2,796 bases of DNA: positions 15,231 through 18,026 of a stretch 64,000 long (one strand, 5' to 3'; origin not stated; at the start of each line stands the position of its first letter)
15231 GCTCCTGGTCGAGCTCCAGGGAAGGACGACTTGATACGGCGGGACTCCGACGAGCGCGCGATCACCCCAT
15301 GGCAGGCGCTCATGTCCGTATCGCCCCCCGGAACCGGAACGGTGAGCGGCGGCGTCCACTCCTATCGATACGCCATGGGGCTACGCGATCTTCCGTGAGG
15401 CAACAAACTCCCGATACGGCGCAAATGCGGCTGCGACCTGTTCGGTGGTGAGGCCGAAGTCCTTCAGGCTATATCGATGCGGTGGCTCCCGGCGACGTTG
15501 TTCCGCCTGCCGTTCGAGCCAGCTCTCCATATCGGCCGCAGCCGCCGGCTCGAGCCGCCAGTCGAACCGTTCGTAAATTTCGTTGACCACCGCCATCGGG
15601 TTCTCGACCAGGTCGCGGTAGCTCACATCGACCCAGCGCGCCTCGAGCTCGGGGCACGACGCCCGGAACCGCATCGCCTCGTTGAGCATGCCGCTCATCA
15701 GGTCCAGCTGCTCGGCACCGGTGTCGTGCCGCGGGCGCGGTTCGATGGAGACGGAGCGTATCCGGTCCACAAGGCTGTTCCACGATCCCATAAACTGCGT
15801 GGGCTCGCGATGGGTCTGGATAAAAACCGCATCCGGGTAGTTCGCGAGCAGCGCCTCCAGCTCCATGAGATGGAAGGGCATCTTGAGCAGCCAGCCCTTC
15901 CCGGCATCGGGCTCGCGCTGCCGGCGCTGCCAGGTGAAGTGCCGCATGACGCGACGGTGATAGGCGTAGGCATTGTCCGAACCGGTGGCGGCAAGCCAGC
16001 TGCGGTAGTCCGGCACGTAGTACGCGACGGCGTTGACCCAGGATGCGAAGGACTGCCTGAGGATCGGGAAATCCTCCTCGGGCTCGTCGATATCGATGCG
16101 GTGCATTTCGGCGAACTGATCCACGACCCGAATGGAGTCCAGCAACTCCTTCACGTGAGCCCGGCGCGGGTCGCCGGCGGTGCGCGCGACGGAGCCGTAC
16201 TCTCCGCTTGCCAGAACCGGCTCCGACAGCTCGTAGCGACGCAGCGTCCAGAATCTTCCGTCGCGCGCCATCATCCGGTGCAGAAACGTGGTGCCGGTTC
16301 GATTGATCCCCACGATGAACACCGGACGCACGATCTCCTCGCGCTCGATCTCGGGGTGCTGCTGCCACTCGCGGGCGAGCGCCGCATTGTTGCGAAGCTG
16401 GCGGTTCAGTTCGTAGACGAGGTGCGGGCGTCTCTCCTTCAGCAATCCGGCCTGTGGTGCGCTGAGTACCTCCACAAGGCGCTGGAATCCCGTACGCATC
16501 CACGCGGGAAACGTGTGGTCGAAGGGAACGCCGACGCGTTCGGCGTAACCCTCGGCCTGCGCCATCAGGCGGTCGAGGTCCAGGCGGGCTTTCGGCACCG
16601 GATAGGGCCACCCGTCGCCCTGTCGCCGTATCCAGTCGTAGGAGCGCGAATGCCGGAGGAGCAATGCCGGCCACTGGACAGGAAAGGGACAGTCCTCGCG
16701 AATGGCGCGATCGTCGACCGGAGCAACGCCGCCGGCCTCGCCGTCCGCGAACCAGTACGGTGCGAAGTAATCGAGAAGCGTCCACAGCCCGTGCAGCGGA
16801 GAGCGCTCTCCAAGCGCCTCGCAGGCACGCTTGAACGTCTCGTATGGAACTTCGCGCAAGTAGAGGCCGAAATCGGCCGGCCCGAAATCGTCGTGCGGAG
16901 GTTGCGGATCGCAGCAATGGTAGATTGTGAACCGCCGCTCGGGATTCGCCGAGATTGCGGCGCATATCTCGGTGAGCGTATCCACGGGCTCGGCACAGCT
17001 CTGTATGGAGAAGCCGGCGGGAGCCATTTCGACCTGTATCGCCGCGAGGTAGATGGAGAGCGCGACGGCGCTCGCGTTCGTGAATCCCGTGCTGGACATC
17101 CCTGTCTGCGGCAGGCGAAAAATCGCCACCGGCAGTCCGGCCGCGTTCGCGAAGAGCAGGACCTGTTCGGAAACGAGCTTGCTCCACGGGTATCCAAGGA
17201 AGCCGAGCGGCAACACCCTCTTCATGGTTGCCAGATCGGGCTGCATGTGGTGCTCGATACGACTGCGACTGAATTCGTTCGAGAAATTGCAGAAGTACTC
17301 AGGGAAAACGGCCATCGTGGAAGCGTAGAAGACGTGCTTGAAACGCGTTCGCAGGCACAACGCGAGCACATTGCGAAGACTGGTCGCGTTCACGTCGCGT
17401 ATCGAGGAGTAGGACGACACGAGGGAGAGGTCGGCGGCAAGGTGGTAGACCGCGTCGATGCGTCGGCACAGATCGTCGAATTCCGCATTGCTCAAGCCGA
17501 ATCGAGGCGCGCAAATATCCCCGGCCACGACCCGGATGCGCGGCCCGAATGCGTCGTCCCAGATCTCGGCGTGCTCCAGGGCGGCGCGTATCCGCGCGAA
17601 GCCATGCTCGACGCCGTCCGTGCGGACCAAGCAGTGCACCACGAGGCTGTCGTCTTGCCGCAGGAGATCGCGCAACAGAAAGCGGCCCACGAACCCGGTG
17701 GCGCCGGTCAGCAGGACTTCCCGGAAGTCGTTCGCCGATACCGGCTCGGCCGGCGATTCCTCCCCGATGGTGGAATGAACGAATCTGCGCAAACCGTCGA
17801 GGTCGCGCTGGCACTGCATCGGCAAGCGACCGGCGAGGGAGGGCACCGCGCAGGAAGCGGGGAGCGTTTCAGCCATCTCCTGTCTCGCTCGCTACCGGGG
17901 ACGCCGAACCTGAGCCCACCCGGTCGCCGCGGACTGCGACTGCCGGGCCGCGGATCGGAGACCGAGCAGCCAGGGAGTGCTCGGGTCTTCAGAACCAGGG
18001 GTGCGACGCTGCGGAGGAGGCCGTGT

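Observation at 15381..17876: Unusual single-polypeptide fusion of an NRPS/PKS-type terminal reductase with a PAPS sulfotransferase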

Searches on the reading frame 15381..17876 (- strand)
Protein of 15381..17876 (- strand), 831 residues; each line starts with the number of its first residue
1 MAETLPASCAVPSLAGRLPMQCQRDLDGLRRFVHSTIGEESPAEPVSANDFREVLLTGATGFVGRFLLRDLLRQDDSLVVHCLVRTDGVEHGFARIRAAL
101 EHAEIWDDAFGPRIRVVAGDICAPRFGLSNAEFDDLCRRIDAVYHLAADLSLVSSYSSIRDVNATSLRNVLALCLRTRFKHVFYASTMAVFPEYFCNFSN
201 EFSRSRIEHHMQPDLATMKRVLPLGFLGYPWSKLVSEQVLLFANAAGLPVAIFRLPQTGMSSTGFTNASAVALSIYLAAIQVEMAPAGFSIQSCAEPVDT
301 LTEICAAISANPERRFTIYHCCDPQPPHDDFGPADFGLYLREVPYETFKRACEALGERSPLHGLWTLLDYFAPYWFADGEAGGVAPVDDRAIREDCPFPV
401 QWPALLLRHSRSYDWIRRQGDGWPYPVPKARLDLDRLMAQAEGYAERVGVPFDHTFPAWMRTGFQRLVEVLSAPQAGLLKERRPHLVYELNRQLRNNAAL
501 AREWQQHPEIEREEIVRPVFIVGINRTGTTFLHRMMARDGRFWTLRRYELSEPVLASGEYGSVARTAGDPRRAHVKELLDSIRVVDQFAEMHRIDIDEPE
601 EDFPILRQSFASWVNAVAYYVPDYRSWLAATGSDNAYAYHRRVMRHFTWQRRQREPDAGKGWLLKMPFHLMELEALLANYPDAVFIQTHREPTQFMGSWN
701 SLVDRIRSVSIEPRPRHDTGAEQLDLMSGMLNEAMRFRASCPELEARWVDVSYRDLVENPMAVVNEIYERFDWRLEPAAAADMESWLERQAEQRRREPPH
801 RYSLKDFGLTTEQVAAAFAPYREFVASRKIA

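Call 3: search_protein_families(library=pfam, proteins=[window:15381-17876:-], max_evalue=0.01)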
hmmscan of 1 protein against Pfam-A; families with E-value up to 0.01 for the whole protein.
window:15381-17876:- (831 aa): 7 families
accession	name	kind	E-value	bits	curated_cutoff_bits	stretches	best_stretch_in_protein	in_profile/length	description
PF07993.18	NAD_binding_4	-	2.3e-48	165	20.1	1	56-292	1-242/258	Male sterility protein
PF13469.12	Sulfotransfer_3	-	1.8e-34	120.3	27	1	518-776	1-215/216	Sulfotransferase family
PF01370.27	Epimerase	-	3.2e-12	46.8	20.9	1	54-194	1-122/240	NAD dependent epimerase/dehydratase family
PF01073.25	3Beta_HSD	-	4.1e-08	33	22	1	56-192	2-122/280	3-beta hydroxysteroid dehydrogenase/isomerase family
PF16363.11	GDP_Man_Dehyd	-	1.3e-05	25.3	27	1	55-191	1-133/332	GDP-mannose 4,6 dehydratase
PF17784.7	Sulfotransfer_4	-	0.00032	21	22.8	1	673-710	81-118/215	Sulfotransferase domain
PF09037.16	Sulphotransf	-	0.002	18.1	22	1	749-802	190-241/244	Stf0 sulphotransferase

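Call 4: search_protein_families(library=ncbifam, proteins=[window:15381-17876:-], max_evalue=0.01)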
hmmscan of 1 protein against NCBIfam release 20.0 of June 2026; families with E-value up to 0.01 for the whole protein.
window:15381-17876:- (831 aa): 12 families
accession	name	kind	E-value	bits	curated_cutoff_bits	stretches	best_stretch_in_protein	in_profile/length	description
TIGR01746.1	Thioester-redct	subfamily_domain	1.3e-55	189.1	213.35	1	54-368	2-315/371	thioester reductase domain-containing protein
NF038078.1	NRPS_MxcG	equivalog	6.9e-43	146.2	2300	1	44-313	1075-1329/1442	myxochelin non-ribosomal peptide synthetase MxcG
TIGR03443.1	alpha_am_amid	equivalog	1.8e-39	135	1030.1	1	45-326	966-1251/1390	L-aminoadipate-semialdehyde dehydrogenase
NF041592.1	carboxyl_red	equivalog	4.9e-23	80.8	1300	1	28-289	741-1005/1160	carboxylic acid reductase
NF005539.0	PRK07201.1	equivalog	3.5e-17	62.4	549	1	55-200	4-137/657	SDR family oxidoreductase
NF047350.1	aureusi_NRPS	equivalog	4.1e-10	37.2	2500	1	23-267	2001-2224/2373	aureusimine non-ribosomal peptide synthetase AusA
TIGR03466.1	HpnA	hypoth_equivalog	2.5e-08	33.2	367.65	1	53-192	2-118/327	hopanoid-associated sugar epimerase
NF043036.1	ErythonDh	equivalog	7.9e-06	25.3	325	1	53-192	2-130/321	D-erythronate dehydrogenase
TIGR04180.1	EDH_00030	hypoth_equivalog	2.1e-05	23.7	475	1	54-191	1-125/297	NAD-dependent 4,6-dehydratase LegB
NF042422.1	oxyalk_red_OleD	equivalog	3.6e-05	23.3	580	1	137-191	60-114/329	2-alkyl-3-oxoalkanoate reductase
NF042423.1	oxyalk_red_Shew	equivalog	0.001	18.2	580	0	50-190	7-121/331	2-alkyl-3-oxoalkanoate reductase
TIGR01179.1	galE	equivalog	0.0041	16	262.3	1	54-193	2-127/332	UDP-glucose 4-epimerase GalE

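Call 7: find_homologous_proteins(query=window:15381-17876:-, max_evalue=1e-10)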
Query window:15381-17876:- (831 aa): 908 proteins with E <= 1e-10 among 8000 candidates; the best 120 are listed.
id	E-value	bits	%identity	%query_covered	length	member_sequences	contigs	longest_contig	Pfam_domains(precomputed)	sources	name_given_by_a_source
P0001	0.0e+0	1830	94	100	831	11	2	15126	PF13469.13,PF16363.12,PF01073.26,PF07993.19,PF01370.28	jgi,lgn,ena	-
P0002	0.0e+0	1809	93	100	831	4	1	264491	PF13469.13,PF01073.26,PF07993.19,PF01370.28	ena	-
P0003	0.0e+0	1774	92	100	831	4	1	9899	PF13469.13,PF16363.12,PF01073.26,PF07993.19,PF01370.28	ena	-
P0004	0.0e+0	1733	89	100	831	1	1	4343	PF13469.13,PF01073.26,PF07993.19,PF01370.28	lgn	-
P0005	0.0e+0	1717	88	100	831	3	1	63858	PF13469.13,PF01073.26,PF07993.19,PF01370.28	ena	-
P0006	0.0e+0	1711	89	100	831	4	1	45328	PF13469.13,PF16363.12,PF01073.26,PF07993.19,PF01370.28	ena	-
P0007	0.0e+0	1708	87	100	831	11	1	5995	PF13469.13,PF01073.26,PF07993.19,PF01370.28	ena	-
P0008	0.0e+0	1702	87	100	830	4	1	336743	PF13469.13,PF01073.26,PF07993.19,PF01370.28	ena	-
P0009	0.0e+0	1698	87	100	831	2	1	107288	PF13469.13,PF01073.26,PF07993.19,PF01370.28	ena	-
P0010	0.0e+0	1694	88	100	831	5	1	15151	PF13469.13,PF01073.26,PF07993.19,PF01370.28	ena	-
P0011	0.0e+0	1689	87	100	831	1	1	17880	PF13469.13,PF01073.26,PF07993.19,PF01370.28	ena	-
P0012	0.0e+0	1688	87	100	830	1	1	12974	PF13469.13,PF01073.26,PF07993.19,PF01370.28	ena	-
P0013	0.0e+0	1682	86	100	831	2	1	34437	PF13469.13,PF01073.26,PF07993.19,PF01370.28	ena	-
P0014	0.0e+0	1676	86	100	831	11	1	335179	PF13469.13,PF16363.12,PF01073.26,PF07993.19,PF01370.28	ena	-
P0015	0.0e+0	1662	85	100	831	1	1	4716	PF13469.13,PF16363.12,PF01073.26,PF07993.19,PF01370.28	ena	-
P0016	0.0e+0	1661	85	100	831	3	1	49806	PF13469.13,PF01073.26,PF07993.19,PF01370.28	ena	-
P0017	0.0e+0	1653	85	100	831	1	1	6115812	PF13469.13,PF01073.26,PF07993.19,PF01370.28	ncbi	-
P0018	0.0e+0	1637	87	97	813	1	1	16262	PF13469.13,PF01073.26,PF07993.19,PF01370.28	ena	-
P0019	0.0e+0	1632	83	100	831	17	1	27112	PF13469.13,PF16363.12,PF01073.26,PF07993.19,PF17784.8,PF01370.28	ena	-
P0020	0.0e+0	1619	84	100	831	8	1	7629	PF13469.13,PF01073.26,PF07993.19,PF01370.28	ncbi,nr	ncbi:MAG: SDR family oxidoreductase [Boseongicola sp.]|nr:SDR family oxidoreductase [Boseongicola sp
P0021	0.0e+0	1602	83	100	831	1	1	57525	PF13469.13,PF16363.12,PF01073.26,PF07993.19,PF01370.28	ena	-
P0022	0.0e+0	1384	70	100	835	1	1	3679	PF13469.13,PF16363.12,PF01073.26,PF07993.19,PF01370.28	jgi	-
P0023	0.0e+0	1378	69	100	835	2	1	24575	PF13469.13,PF01073.26,PF07993.19,PF01370.28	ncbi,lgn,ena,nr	ncbi:MAG: SDR family oxidoreductase [Gammaproteobacteria bacterium]|nr:SDR family oxidoreductase [Ga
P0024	0.0e+0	1350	68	100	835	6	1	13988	PF13469.13,PF16363.12,PF01073.26,PF07993.19,PF13460.13,PF01370.28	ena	-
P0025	0.0e+0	1347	69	100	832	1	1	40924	PF13469.13,PF16363.12,PF01073.26,PF07993.19,PF01370.28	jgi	-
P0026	0.0e+0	1337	68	100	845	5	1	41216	PF13469.13,PF16363.12,PF01073.26,PF07993.19,PF01370.28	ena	-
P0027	0.0e+0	1335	68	100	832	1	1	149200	PF13469.13,PF07993.19,PF01370.28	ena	-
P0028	0.0e+0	1332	69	100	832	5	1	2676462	PF13469.13,PF16363.12,PF01073.26,PF07993.19,PF01370.28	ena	-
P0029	0.0e+0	1331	68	99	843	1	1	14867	PF13469.13,PF16363.12,PF01073.26,PF07993.19,PF01370.28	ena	-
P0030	0.0e+0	1324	67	100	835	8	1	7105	PF13469.13,PF16363.12,PF02719.22,PF01073.26,PF07993.19,PF01370.28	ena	-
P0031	0.0e+0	1323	68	100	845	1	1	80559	PF13469.13,PF16363.12,PF02719.22,PF01073.26,PF07993.19,PF17784.8,PF01370.28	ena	-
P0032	0.0e+0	1322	67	100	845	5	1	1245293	PF13469.13,PF16363.12,PF01073.26,PF07993.19,PF17784.8,PF01370.28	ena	-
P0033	0.0e+0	1318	67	100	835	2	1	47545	PF13469.13,PF16363.12,PF02719.22,PF01073.26,PF07993.19,PF17784.8,PF01370.28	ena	-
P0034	0.0e+0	1317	67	100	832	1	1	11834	PF13469.13,PF16363.12,PF01073.26,PF07993.19,PF01370.28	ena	-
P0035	0.0e+0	1315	67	99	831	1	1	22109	PF13469.13,PF16363.12,PF01073.26,PF07993.19,PF17784.8,PF01370.28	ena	-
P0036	0.0e+0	1308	66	100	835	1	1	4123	PF13469.13,PF01073.26,PF07993.19,PF01370.28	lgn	-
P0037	0.0e+0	1298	67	99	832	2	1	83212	PF13469.13,PF16363.12,PF01073.26,PF07993.19,PF01370.28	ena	-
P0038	0.0e+0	1297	66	100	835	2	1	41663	PF13469.13,PF16363.12,PF01073.26,PF07993.19,PF01370.28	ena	-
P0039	0.0e+0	1296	67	100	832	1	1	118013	PF13469.13,PF16363.12,PF01073.26,PF07993.19,PF01370.28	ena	-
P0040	0.0e+0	1296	67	100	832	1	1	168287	PF13469.13,PF01073.26,PF07993.19,PF01370.28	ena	-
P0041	0.0e+0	1286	66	100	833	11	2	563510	PF13469.13,PF16363.12,PF01073.26,PF07993.19,PF01370.28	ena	-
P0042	0.0e+0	1269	65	100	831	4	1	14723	PF13469.13,PF16363.12,PF07993.19,PF01370.28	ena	-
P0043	0.0e+0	1268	66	99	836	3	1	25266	PF13469.13,PF07993.19,PF01370.28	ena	-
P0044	0.0e+0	1264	64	100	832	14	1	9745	PF13469.13,PF16363.12,PF01073.26,PF07993.19,PF01370.28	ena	-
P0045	0.0e+0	1262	65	100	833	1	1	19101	PF13469.13,PF16363.12,PF02719.22,PF01073.26,PF07993.19,PF01370.28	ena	-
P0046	0.0e+0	1261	65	100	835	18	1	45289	PF13469.13,PF16363.12,PF01073.26,PF07993.19,PF01370.28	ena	-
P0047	0.0e+0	1259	65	100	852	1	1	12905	PF13469.13,PF16363.12,PF01073.26,PF07993.19,PF01370.28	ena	-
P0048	0.0e+0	1257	64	100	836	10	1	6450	PF13469.13,PF16363.12,PF01073.26,PF07993.19,PF01370.28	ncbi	-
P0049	0.0e+0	1254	66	100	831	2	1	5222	PF13469.13,PF01073.26,PF07993.19,PF01370.28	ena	-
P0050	0.0e+0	1253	63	100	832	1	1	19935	PF13469.13,PF01073.26,PF07993.19,PF01370.28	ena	-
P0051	0.0e+0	1253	64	100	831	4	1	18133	PF13469.13,PF16363.12,PF01073.26,PF07993.19,PF01370.28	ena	-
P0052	0.0e+0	1253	65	100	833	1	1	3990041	PF13469.13,PF07993.19,PF01370.28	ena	-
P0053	0.0e+0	1253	65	100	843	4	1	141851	PF13469.13,PF16363.12,PF01073.26,PF07993.19,PF01370.28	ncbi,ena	-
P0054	0.0e+0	1252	64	100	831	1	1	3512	PF13469.13,PF16363.12,PF01073.26,PF07993.19,PF01370.28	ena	-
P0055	0.0e+0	1252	64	100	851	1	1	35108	PF13469.13,PF16363.12,PF01073.26,PF07993.19,PF01370.28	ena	-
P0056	0.0e+0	1252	64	99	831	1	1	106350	PF13469.13,PF01073.26,PF07993.19,PF01370.28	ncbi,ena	-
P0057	0.0e+0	1252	64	100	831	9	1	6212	PF13469.13,PF07993.19,PF01370.28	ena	-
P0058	0.0e+0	1252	65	100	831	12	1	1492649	PF13469.13,PF07993.19,PF01370.28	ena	-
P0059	0.0e+0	1251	63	100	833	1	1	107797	PF13469.13,PF16363.12,PF01073.26,PF07993.19,PF01370.28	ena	-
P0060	0.0e+0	1250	64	100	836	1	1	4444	PF13469.13,PF07993.19,PF01370.28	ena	-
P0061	0.0e+0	1249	65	100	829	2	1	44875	PF13469.13,PF16363.12,PF07993.19,PF01370.28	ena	-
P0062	0.0e+0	1249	63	99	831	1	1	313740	PF13469.13,PF07993.19,PF01370.28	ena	-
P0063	0.0e+0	1249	63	100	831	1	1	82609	PF13469.13,PF16363.12,PF01073.26,PF07993.19,PF01370.28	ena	-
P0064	0.0e+0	1248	64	99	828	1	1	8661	PF13469.13,PF01073.26,PF07993.19,PF01370.28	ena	-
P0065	0.0e+0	1247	64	100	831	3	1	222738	PF13469.13,PF16363.12,PF01073.26,PF07993.19,PF01370.28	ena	-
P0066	0.0e+0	1247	64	100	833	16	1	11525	PF13469.13,PF16363.12,PF07993.19,PF01370.28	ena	-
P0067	0.0e+0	1245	64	100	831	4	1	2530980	PF13469.13,PF16363.12,PF01073.26,PF07993.19,PF01370.28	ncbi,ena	-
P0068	0.0e+0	1244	64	100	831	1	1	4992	PF13469.13,PF07993.19,PF01370.28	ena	-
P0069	0.0e+0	1242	64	100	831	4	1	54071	PF13469.13,PF01073.26,PF07993.19,PF01370.28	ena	-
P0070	0.0e+0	1242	64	100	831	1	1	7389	PF13469.13,PF16363.12,PF01073.26,PF07993.19,PF01370.28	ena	-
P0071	0.0e+0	1242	64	100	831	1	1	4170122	PF13469.13,PF16363.12,PF01073.26,PF07993.19,PF01370.28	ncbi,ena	-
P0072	0.0e+0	1241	64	100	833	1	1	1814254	PF13469.13,PF16363.12,PF01073.26,PF07993.19,PF01370.28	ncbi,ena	-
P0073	0.0e+0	1238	67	94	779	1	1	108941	PF13469.13,PF16363.12,PF01073.26,PF07993.19,PF01370.28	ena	-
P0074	0.0e+0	1237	64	100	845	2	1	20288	PF13469.13,PF16363.12,PF07993.19,PF01370.28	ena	-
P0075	0.0e+0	1237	65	100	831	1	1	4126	PF13469.13,PF07993.19,PF01370.28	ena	-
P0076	0.0e+0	1237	64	99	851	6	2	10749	PF13469.13,PF07993.19,PF01370.28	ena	-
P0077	0.0e+0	1236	63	100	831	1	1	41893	PF13469.13,PF16363.12,PF01073.26,PF07993.19,PF01370.28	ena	-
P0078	0.0e+0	1235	64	100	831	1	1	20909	PF13469.13,PF16363.12,PF01073.26,PF07993.19,PF01370.28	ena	-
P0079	0.0e+0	1234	63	100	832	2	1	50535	PF13469.13,PF01073.26,PF07993.19,PF01370.28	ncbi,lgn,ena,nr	ncbi:MAG: SDR family oxidoreductase [Gammaproteobacteria bacterium]|nr:SDR family oxidoreductase [Ga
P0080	0.0e+0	1233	63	100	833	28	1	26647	PF13469.13,PF16363.12,PF01073.26,PF07993.19,PF01370.28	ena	-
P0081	0.0e+0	1231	64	100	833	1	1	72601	PF13469.13,PF16363.12,PF07993.19,PF01370.28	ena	-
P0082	0.0e+0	1231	63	100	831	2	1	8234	PF13469.13,PF16363.12,PF02719.22,PF01073.26,PF07993.19,PF01370.28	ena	-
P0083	0.0e+0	1229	63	100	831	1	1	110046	PF13469.13,PF16363.12,PF01073.26,PF07993.19,PF01370.28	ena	-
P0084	0.0e+0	1229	64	100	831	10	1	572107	PF13469.13,PF16363.12,PF01073.26,PF07993.19,PF01370.28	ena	-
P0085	0.0e+0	1228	63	100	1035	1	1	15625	PF13469.13,PF07993.19,PF01370.28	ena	-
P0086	0.0e+0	1224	63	99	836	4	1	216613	PF13469.13,PF16363.12,PF01073.26,PF07993.19,PF01370.28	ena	-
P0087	0.0e+0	1220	63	100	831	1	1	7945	PF13469.13,PF16363.12,PF02719.22,PF01073.26,PF07993.19,PF01370.28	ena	-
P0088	0.0e+0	1220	63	100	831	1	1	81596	PF13469.13,PF16363.12,PF02719.22,PF01073.26,PF07993.19,PF01370.28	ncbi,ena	-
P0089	0.0e+0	1219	63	100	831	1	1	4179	PF13469.13,PF16363.12,PF02719.22,PF01073.26,PF07993.19,PF01370.28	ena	-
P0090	0.0e+0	1218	63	100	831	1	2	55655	PF13469.13,PF16363.12,PF02719.22,PF01073.26,PF07993.19,PF01370.28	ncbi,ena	-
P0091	0.0e+0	1218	63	100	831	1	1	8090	PF13469.13,PF16363.12,PF02719.22,PF01073.26,PF07993.19,PF01370.28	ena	-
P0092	0.0e+0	1216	62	100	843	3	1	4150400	PF13469.13,PF07993.19,PF01370.28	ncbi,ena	-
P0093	0.0e+0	1216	63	100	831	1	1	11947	PF13469.13,PF16363.12,PF02719.22,PF01073.26,PF07993.19,PF01370.28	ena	-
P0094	0.0e+0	1216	62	99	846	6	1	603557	PF13469.13,PF16363.12,PF01073.26,PF07993.19,PF01370.28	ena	-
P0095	0.0e+0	1215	63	100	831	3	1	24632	PF13469.13,PF16363.12,PF01073.26,PF07993.19,PF01370.28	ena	-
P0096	0.0e+0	1215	63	100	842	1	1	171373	PF13469.13,PF16363.12,PF07993.19,PF01370.28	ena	-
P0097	0.0e+0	1215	64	100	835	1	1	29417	PF13469.13,PF01073.26,PF07993.19,PF01370.28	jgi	-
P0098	0.0e+0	1215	64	97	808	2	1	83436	PF13469.13,PF16363.12,PF01073.26,PF07993.19,PF01370.28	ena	-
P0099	0.0e+0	1214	63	100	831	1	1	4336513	PF13469.13,PF01073.26,PF07993.19,PF01370.28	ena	-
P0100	0.0e+0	1213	62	100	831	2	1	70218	PF13469.13,PF16363.12,PF02719.22,PF01073.26,PF07993.19,PF01370.28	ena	-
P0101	0.0e+0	1212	63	100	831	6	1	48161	PF13469.13,PF16363.12,PF01073.26,PF07993.19,PF01370.28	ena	-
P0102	0.0e+0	1211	61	100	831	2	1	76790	PF13469.13,PF16363.12,PF01073.26,PF07993.19,PF01370.28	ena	-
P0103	0.0e+0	1210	62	100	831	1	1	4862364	PF13469.13,PF16363.12,PF01073.26,PF07993.19,PF01370.28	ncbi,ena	-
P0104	0.0e+0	1210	64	98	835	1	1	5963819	PF13469.13,PF07993.19,PF01370.28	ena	-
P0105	0.0e+0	1209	61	100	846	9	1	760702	PF13469.13,PF07993.19,PF01370.28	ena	-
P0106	0.0e+0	1209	62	100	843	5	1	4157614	PF13469.13,PF01073.26,PF07993.19,PF01370.28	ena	-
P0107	0.0e+0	1208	62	100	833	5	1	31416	PF13469.13,PF16363.12,PF01073.26,PF07993.19,PF01370.28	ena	-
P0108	0.0e+0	1207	63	100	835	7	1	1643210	PF13469.13,PF01073.26,PF07993.19,PF01370.28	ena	-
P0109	0.0e+0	1207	62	100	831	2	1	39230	PF13469.13,PF16363.12,PF01073.26,PF07993.19,PF01370.28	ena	-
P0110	0.0e+0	1205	62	100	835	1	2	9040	PF13469.13,PF16363.12,PF01073.26,PF07993.19,PF01370.28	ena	-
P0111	0.0e+0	1204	63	100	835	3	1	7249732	PF13469.13,PF07993.19,PF17784.8,PF01370.28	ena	-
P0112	0.0e+0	1202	61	100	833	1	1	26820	PF13469.13,PF07993.19,PF01370.28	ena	-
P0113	0.0e+0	1202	61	100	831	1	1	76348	PF13469.13,PF16363.12,PF01073.26,PF07993.19,PF01370.28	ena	-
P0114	0.0e+0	1202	61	100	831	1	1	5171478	PF13469.13,PF16363.12,PF01073.26,PF07993.19,PF01370.28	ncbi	-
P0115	0.0e+0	1202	61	100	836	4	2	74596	PF13469.13,PF01073.26,PF07993.19,PF01370.28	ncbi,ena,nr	ncbi:MAG: SDR family oxidoreductase [Rhodospirillales bacterium]|nr:SDR family oxidoreductase [Rhodo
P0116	0.0e+0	1202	63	99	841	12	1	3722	PF13469.13,PF07993.19,PF01370.28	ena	-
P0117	0.0e+0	1201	61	100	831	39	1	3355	PF13469.13,PF01073.26,PF07993.19,PF01370.28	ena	-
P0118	0.0e+0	1201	61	100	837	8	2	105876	PF13469.13,PF01073.26,PF07993.19,PF01370.28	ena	-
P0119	0.0e+0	1200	63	100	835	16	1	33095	PF13469.13,PF02719.22,PF01073.26,PF07993.19,PF17784.8,PF01370.28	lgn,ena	-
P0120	0.0e+0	1199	63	99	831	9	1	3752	PF13469.13,PF01073.26,PF07993.19,PF01370.28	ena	-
